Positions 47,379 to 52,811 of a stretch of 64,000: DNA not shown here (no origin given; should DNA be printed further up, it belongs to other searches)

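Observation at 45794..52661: Cohesin-dockerin style cell-surface display module in a CPR-like genome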

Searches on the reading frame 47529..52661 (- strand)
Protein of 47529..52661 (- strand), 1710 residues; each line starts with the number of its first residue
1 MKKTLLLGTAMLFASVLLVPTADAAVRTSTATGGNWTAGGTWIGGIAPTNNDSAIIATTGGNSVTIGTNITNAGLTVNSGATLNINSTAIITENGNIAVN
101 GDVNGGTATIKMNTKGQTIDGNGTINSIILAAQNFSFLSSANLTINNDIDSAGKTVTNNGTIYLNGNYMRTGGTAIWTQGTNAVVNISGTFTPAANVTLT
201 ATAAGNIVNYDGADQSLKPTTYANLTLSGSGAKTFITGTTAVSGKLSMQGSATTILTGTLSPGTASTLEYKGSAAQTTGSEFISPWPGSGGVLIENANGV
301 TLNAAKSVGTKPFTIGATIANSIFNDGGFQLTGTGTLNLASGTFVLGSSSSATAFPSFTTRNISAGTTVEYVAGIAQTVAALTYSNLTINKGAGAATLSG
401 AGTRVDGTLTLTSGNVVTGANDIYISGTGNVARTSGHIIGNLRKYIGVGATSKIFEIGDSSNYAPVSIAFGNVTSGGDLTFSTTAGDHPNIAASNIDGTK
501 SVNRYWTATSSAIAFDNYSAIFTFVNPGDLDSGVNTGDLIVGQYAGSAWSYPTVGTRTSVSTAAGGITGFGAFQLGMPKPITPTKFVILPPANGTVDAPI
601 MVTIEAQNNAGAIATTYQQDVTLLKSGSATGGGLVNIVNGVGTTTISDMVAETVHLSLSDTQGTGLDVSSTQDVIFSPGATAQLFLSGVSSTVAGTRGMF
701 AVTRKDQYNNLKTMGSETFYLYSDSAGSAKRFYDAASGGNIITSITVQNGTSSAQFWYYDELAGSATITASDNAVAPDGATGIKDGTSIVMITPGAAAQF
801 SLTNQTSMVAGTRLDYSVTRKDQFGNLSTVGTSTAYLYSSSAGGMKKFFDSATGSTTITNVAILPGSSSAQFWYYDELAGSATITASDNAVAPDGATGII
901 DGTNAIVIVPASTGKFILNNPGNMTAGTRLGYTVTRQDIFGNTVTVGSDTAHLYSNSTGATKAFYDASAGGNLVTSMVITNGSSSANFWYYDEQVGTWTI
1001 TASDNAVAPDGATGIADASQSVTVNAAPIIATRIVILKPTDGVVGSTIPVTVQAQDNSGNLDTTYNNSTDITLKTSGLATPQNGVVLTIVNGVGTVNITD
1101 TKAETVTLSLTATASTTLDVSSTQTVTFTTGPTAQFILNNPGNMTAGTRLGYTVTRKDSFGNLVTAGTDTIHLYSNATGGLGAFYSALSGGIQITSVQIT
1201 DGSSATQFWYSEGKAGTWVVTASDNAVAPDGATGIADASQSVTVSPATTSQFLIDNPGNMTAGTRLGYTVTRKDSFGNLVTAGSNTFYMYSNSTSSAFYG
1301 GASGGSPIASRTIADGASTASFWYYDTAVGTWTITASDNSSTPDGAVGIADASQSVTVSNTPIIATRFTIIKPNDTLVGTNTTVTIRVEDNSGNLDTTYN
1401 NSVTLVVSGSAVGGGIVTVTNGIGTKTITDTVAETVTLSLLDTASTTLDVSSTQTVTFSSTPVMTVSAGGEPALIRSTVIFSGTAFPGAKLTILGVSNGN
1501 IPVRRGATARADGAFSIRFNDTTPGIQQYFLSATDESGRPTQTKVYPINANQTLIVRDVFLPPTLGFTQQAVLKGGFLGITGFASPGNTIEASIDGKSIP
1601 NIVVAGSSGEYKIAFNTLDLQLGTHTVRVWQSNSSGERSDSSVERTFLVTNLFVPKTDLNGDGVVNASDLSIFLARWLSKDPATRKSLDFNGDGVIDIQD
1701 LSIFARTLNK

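Call 3: search_protein_families(library=pfam, proteins=[window:47529-52661:-], max_evalue=1)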
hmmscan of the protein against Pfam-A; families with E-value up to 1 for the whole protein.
window:47529-52661:- (1710 aa): 6 families
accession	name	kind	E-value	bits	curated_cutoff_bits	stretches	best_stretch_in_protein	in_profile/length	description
PF00404.24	Dockerin_1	-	5.9e-09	36.4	22.9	1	1657-1709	2-57/57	Dockerin type I domain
PF13202.12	EF-hand_5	-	0.0087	15.9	25.9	0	1687-1702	7-22/25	EF hand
PF13405.12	EF-hand_6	-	0.041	14.1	25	0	1687-1707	8-28/30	EF-hand domain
PF01344.31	Kelch_1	-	0.07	13.1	20.1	0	1317-1336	24-43/46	Kelch motif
PF13499.12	EF-hand_7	-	0.11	13.3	30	1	1658-1702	12-63/67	EF-hand domain pair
PF00036.39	EF-hand_1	-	0.11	12.5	25.4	0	1688-1705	9-26/29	EF hand domain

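Call 4: search_protein_families(library=ncbifam, proteins=[window:47529-52661:-], max_evalue=1)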
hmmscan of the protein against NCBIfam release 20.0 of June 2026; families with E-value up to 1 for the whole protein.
window:47529-52661:- (1710 aa): 2 families
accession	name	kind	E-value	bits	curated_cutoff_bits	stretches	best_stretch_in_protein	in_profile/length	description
NF041540.1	dockerin_GC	domain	1e-05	25.9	29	1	1658-1704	4-59/67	GC-type dockerin domain-anchored protein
NF004854.0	PRK06207.1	subfamily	0.15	10.6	464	1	661-712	92-141/405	pyridoxal phosphate-dependent aminotransferase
